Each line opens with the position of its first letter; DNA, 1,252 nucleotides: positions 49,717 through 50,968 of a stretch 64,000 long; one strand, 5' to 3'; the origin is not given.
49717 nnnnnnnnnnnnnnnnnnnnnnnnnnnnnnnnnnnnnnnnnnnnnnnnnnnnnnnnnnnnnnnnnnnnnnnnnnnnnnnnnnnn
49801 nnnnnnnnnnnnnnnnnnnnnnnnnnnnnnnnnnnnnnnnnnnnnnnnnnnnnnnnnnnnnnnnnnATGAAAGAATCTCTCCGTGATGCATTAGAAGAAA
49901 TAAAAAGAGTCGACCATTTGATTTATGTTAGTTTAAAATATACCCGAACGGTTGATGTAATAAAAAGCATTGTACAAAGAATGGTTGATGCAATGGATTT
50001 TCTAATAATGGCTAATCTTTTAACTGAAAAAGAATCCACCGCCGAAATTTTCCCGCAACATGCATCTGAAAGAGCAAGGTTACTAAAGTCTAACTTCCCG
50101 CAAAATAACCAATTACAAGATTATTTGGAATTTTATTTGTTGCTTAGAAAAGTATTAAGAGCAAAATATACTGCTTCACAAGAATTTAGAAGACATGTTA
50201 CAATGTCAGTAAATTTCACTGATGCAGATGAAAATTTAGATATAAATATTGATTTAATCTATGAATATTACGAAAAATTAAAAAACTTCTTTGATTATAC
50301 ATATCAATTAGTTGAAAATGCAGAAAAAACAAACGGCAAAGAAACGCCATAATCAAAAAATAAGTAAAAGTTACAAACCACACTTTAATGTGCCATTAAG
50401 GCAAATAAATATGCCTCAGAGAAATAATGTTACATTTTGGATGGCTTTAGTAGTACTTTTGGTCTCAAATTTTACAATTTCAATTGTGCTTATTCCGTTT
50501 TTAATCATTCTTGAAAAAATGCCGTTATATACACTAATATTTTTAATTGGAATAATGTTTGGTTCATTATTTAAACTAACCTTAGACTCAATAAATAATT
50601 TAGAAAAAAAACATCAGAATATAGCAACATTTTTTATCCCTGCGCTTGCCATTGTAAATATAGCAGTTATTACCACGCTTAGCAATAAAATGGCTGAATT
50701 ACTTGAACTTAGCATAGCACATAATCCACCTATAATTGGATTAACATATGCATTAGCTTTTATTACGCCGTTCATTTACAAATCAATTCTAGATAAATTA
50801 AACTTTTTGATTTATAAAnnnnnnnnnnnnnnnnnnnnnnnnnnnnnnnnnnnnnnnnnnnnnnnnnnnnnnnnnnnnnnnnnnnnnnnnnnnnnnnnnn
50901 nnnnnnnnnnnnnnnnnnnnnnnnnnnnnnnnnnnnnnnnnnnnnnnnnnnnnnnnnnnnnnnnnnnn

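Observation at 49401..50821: Three-gene overlapping operon: tandem paralogous 161-aa proteins plus a 4-TM membrane protein, all without known domains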

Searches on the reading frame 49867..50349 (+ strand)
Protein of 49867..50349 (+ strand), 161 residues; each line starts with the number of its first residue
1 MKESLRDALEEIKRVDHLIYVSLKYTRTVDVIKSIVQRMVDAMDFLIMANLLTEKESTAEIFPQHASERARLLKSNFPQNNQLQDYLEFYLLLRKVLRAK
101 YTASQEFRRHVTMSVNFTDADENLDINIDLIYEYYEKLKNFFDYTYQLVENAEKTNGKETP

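Call 4: search_protein_families(library=pfam, proteins=[window:49867-50349:+], max_evalue=1)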
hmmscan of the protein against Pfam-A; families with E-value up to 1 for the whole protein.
window:49867-50349:+ (161 aa): 4 families
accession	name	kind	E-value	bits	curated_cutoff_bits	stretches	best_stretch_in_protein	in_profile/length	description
PF15592.11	Imm41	-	0.11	12.9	26.9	1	7-51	25-69/112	Immunity protein 41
PF00439.30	Bromodomain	-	0.14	12.6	21.7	0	133-160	49-76/84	Bromodomain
PF22727.1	NCH2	-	0.23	12.1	27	1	78-112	56-90/96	NACHT C-terminal Helical domain 2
PF15079.11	Tsc35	-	0.74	9.8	27.7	1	2-48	60-107/205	Testis-specific protein 35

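Call 6: find_homologous_proteins(query=window:49867-50349:+, max_evalue=0.01)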
Query window:49867-50349:+ (161 aa): 2251 proteins with E <= 0.01 among 2279 candidates; the best 120 are listed.
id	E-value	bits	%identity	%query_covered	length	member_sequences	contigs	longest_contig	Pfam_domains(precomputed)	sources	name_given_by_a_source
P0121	6.6e-97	340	100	100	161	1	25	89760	-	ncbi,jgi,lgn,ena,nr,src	ncbi:hypothetical protein J4418_00975 [Candidatus Woesearchaeota archaeon]|nr:hypothetical protein [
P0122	6.9e-77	275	82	98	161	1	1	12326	-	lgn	-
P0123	8.2e-70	252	77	96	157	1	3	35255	-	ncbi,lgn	-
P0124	2.9e-63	230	72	98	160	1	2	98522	-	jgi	jgi:hypothetical protein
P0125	2.0e-61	225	69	98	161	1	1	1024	-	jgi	jgi:hypothetical protein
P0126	1.1e-59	219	68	99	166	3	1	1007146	-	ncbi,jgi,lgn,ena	ncbi:MAG: hypothetical protein WC471_00210 [Candidatus Woesearchaeota archaeon]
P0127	3.9e-40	155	55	94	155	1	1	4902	-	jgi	jgi:hypothetical protein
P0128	7.9e-39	151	52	89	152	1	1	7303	-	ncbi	-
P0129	4.0e-38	149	50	94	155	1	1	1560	-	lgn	-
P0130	4.9e-38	149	47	96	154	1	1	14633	-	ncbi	-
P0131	8.5e-38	148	51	90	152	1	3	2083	-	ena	-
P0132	4.0e-37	146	52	90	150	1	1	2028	-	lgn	-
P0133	1.1e-36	144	48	90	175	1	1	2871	-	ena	-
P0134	1.4e-36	144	51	93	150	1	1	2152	-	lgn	-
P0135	3.5e-36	143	46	97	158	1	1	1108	-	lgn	-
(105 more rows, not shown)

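Call 11: search_solved_structures(query=A2, max_evalue=10, show_alignments=2)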
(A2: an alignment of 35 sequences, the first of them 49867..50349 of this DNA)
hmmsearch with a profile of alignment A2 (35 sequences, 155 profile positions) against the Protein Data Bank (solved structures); distinct sequences matched with E-value up to 10: 2.
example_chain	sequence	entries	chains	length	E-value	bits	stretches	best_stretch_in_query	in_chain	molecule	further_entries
9tsm_A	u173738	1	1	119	0.12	15.7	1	83-139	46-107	Bromodomain protein, putative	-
8ro0_J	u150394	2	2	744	0.52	13.7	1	31-102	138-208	TPR_REGION domain-containing protein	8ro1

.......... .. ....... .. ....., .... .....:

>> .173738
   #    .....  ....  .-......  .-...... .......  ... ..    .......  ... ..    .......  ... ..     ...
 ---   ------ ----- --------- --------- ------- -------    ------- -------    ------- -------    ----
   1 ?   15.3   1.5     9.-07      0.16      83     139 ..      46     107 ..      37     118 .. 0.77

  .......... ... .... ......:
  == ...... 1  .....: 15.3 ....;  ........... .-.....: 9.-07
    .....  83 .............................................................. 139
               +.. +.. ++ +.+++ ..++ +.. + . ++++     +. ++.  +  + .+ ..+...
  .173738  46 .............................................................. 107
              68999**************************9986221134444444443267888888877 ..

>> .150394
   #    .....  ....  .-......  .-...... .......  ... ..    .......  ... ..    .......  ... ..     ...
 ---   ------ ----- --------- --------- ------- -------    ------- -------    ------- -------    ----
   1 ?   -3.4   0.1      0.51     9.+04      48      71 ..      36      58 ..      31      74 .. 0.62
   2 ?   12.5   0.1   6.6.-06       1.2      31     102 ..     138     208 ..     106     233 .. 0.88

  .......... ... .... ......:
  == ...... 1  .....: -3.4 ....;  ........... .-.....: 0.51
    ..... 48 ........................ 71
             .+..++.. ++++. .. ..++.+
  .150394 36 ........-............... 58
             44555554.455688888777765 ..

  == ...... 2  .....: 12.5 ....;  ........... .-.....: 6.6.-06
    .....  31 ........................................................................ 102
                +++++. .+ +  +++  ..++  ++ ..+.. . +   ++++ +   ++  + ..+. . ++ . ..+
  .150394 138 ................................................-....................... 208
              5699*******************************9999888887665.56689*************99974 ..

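Call 21: predict_structure(alignment_id=A2)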
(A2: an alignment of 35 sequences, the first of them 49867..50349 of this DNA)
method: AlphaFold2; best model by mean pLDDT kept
length: 161 residues; sequences in the alignment: 35
mean_pLDDT: 85.3   pTM: 0.82
mean pLDDT of the five models: 85.3, 85.2, 84.8, 84.5, 82.3
residues with pLDDT >= 90: 76; 70-90: 65; 50-70: 16; < 50: 4
segments of 3 or more residues with pLDDT < 50: 159-161
pLDDT, mean of each block of 10 residues (from residue 1): 90 95 88 95 94 65 77 84 92 90 69 83 87 96 93 69 46
secondary structure, 60 per line:
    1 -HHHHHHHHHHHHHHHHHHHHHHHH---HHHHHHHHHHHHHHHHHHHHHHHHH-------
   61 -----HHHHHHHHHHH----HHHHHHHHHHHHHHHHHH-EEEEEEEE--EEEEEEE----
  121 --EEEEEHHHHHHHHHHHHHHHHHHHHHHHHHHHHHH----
elements in order: H2-25 H29-53 H66-76 H81-98 E100-107 E110-116 E123-127 H128-157

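Call 27: find_related_loci(query=A2, collection=genome_contigs, flank=6000)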
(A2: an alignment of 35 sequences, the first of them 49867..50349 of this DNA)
Query A2 (161 aa) in genome_contigs; peptide patterns used: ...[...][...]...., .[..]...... (x = any residue, [..] = any of these).
574 stretches matched a pattern; 557 encode a relative of the query (tblastn E <= 1e-3); the best 80 are kept; 80 distinct loci.
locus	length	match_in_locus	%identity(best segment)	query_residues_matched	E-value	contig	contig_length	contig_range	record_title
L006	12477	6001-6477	68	1-160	4e-67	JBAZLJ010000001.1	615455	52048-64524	MAG: Candidatus Woesearchaeota archaeon isolate SO_2017_LW4_166 scaffold_37_c1_LW137-91_2017, whole genome shotgun seque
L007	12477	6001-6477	45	1-160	2e-41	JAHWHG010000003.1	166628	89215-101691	MAG: Candidatus Woesearchaeota archaeon isolate FT2_348 k127_10339964, whole genome shotgun sequence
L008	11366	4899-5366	48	1-156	1e-41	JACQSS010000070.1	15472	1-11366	MAG: Candidatus Woesearchaeota archaeon isolate NC_groundwater_1391_Ag_S-0.2um_48_40 S_p2_S4_coassembly_k141_3751402, wh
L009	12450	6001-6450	49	1-151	5e-41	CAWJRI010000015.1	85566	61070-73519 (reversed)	MAG: uncultured archaeon isolate MFD03726.bin.2.37 genome assembly, contig: contig_51595, whole genome shotgun sequence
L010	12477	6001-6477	47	1-158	1e-40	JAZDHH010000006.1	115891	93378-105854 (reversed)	MAG: Nanoarchaeota archaeon isolate MEGAHIT-group-0.31 k141_6547182, whole genome shotgun sequence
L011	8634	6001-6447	46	1-149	2e-40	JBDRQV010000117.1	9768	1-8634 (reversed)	MAG: Nanoarchaeota archaeon isolate MEGAHIT-group-2.61 k141_448882, whole genome shotgun sequence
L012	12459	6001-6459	48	1-153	7e-40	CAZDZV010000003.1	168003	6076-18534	MAG TPA_asm: uncultured Methanosarcinales archaeon isolate SRP141376_co2_275 genome assembly, contig: NODE_173_length_16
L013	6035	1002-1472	48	1-156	4e-40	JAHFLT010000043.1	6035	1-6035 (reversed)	MAG: Candidatus Woesearchaeota archaeon isolate nzgw44 NODE_45458_length_6036_cov_4.444047, whole genome shotgun sequenc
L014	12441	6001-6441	50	1-148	5e-40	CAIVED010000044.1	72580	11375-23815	uncultured archaeon isolate AlinenSediments_bin-0934 genome assembly, contig: bin-0934:44/44, whole genome shotgun seque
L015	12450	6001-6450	49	3-153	5e-40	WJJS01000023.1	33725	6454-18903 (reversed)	MAG: Candidatus Woesearchaeota archaeon isolate Bin_272 k141_2878965, whole genome shotgun sequence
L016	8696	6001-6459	49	1-154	5e-40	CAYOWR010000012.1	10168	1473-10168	MAG TPA_asm: uncultured Methanosarcinales archaeon isolate binchicken_co251_888 genome assembly, contig: NODE_9325_lengt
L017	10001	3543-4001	48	1-154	6e-40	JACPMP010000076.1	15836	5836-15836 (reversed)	MAG: Candidatus Woesearchaeota archaeon isolate NC_groundwater_552_Ag_S-0.1um_34_16 S35_SO-1_scaffold_274412, whole geno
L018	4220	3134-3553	52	8-147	1e-39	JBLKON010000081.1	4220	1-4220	MAG: Candidatus Woesearchaeota archaeon isolate MAG.180 NODE_46149_length_4220_cov_5.343230, whole genome shotgun sequen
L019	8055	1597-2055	48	1-154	9e-40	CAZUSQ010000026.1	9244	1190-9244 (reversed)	MAG TPA_asm: uncultured Methanosarcinales archaeon isolate SRP269290_co1_892 genome assembly, contig: NODE_12067_length_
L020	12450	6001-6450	49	1-150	3e-39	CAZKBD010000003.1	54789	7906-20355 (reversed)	MAG TPA_asm: uncultured Methanosarcinales archaeon isolate SRP062349_co5_67 genome assembly, contig: NODE_111_length_547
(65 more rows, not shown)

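Call 33: search_protein_families(library=pfam, alignment_id=A2, max_evalue=1)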
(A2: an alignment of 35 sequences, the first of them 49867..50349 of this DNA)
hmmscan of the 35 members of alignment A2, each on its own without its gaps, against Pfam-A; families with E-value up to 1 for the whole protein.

A. member 1, window:49867-50349:+ (161 aa): 4 families
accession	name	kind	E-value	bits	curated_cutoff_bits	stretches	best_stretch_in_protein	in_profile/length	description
PF15592.11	Imm41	-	0.11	12.9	26.9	1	7-51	25-69/112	Immunity protein 41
PF00439.30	Bromodomain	-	0.14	12.6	21.7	0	133-160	49-76/84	Bromodomain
PF22727.1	NCH2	-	0.23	12.1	27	1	78-112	56-90/96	NACHT C-terminal Helical domain 2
PF15079.11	Tsc35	-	0.74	9.8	27.7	1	2-48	60-107/205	Testis-specific protein 35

B. families by the number of members that match (of 35 scanned): 41 families (the first 25 are shown)
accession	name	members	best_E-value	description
PF05397.17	Med15_fungi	5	0.022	Mediator complex subunit 15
PF22411.1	Mre11_2nd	3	0.018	Mre11 nuclease, second domain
PF00439.30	Bromodomain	3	0.034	Bromodomain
PF15079.11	Tsc35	3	0.17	Testis-specific protein 35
PF04528.19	Adeno_E4_34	2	0.00011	Adenovirus early E4 34 kDa protein conserved region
PF17865.7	AAA_lid_5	2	0.031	Midasin AAA lid domain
PF08472.16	S6PP_C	2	0.039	Sucrose-6-phosphate phosphohydrolase C-terminal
PF11848.13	DUF3368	2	0.098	Domain of unknown function (DUF3368)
PF15592.11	Imm41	2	0.11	Immunity protein 41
PF18735.6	HEPN_RiboL-PSP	2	0.11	RiboL-PSP-HEPN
PF17388.7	GP24_25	2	0.18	Mycobacteriophage tail assembly protein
PF13525.12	YfiO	1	0.001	Outer membrane lipoprotein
PF13022.12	HTH_Tnp_1_2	1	0.0022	Helix-turn-helix of insertion element transposase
PF08512.18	Rttp106-like_middle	1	0.005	Histone chaperone Rttp106-like, middle domain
PF06784.16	UPF0240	1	0.015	Uncharacterised protein family (UPF0240)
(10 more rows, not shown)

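Call 35: search_protein_families(library=padloc, proteins=[window:49867-50349:+], max_evalue=0.1)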
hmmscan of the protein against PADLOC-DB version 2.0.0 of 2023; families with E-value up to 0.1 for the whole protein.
window:49867-50349:+ (161 aa): 0 families

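Call 36: search_protein_families(library=ncbifam, proteins=[window:49867-50349:+], max_evalue=0.1)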
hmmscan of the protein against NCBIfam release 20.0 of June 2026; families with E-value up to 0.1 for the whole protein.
window:49867-50349:+ (161 aa): 0 families

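Call 44: find_related_loci(query=A2, collection=viral_contigs, flank=5000)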
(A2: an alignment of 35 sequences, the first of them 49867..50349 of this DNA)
Query A2 (161 aa) in viral_contigs; peptide patterns used: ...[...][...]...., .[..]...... (x = any residue, [..] = any of these).
No stretch of DNA in the collection matches any of the patterns.

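Call 45: search_dna_similar(query=window:49867-50349:+, collection=plasmids, mode=protein, max_evalue=0.001)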
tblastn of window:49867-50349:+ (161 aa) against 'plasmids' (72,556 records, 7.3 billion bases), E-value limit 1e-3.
No match.

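Call 46: search_dna_similar(query=window:49867-50349:+, collection=phages, mode=protein, max_evalue=0.001)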
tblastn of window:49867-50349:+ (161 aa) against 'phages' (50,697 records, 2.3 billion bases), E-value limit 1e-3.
No match.
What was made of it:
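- On Mobile toxin-antitoxin / defence module (generic): B has no hits in viral contigs, plasmids or phages (calls 44-46).
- There are no viral-contig, plasmid or phage hits (calls 44-46).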

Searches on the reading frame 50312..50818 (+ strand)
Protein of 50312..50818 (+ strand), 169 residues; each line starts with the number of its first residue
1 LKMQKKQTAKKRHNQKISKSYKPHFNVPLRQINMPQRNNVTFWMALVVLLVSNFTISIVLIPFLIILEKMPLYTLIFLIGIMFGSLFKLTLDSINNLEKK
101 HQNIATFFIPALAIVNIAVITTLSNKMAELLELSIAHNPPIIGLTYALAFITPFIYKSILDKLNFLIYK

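Call 4: search_protein_families(library=pfam, proteins=[window:50312-50818:+], max_evalue=1)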
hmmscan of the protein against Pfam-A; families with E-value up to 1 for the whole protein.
window:50312-50818:+ (169 aa): 1 family
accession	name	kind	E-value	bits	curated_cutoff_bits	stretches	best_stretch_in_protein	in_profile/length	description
PF07242.16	DUF1430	-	1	10.1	28.2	1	43-99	37-93/100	Protein of unknown function (DUF1430)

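Call 14: find_homologous_proteins(query=window:50312-50818:+, max_evalue=0.01)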
Query window:50312-50818:+ (169 aa): 6 proteins with E <= 0.01 among 169 candidates.
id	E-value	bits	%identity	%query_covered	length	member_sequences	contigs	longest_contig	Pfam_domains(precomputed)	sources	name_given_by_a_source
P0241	9.3e-76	271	100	80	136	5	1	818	-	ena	-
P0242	3.7e-55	204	64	98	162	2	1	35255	-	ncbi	-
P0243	9.9e-51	190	70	80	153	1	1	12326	-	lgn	-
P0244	2.7e-48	182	57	96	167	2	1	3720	-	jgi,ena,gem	-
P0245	7.1e-42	161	56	82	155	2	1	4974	-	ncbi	-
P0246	2.3e-41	159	62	76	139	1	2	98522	-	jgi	jgi:hypothetical protein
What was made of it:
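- Checked: One gene caller started C at Met34 (P0241, 136 aa; call 14), which gives no overlap.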

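Call 35: search_protein_families(library=padloc, proteins=[window:50312-50818:+], max_evalue=0.1)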
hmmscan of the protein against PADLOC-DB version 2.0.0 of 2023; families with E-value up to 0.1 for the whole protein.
window:50312-50818:+ (169 aa): 0 families

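Call 36: search_protein_families(library=ncbifam, proteins=[window:50312-50818:+], max_evalue=0.1)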
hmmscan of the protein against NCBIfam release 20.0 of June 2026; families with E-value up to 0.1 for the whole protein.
window:50312-50818:+ (169 aa): 0 families

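Call 50: search_solved_structures(query=A3, max_evalue=10)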
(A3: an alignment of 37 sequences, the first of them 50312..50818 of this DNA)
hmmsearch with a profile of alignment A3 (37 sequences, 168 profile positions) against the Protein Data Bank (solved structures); distinct sequences matched with E-value up to 10: 1.
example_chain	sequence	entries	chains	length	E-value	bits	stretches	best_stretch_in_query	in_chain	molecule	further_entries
8qag_A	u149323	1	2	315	0.028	17.1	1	9-62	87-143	sc-CC-6-95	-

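Call 51: search_protein_families(library=pfam, alignment_id=A3, max_evalue=1)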
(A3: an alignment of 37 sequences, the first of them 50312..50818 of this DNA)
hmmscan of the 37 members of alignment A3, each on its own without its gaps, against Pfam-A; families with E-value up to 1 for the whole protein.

A. member 1, window:50312-50818:+ (169 aa): 1 family
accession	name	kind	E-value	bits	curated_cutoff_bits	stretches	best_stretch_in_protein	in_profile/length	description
PF07242.16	DUF1430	-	1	10.1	28.2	1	43-99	37-93/100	Protein of unknown function (DUF1430)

B. families by the number of members that match (of 37 scanned): 53 families (the first 25 are shown)
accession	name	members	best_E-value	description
PF00122.25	E1-E2_ATPase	10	0.0011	E1-E2 ATPase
PF09843.14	DUF2070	10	0.0074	Predicted membrane protein (DUF2070)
PF21982.2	RecX_HTH1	6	0.0014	RecX, first three-helix domain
PF20990.2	DUF2207_C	5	0.0058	Predicted membrane protein (DUF2207) C-terminal domain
PF18949.5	DUF5693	3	0.0076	Family of unknown function (DUF5693)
PF03134.24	TB2_DP1_HVA22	3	0.01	TB2/DP1, HVA22 family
PF00654.25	Voltage_CLC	3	0.011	Voltage gated chloride channel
PF07690.21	MFS_1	2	7e-05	Major Facilitator Superfamily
PF06570.16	DUF1129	2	0.07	Protein of unknown function (DUF1129)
PF12106.13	Colicin_E5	2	0.14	Colicin E5 ribonuclease domain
PF17240.7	DUF5313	2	0.15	Family of unknown function (DUF5313)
PF19764.4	DUF6251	2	0.17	Family of unknown function (DUF6251)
PF14342.11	DUF4396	1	0.00048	Domain of unknown function (DUF4396)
PF01988.24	VIT1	1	0.0094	VIT family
PF12698.13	ABC2_membrane_3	1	0.01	ABC-2 family transporter protein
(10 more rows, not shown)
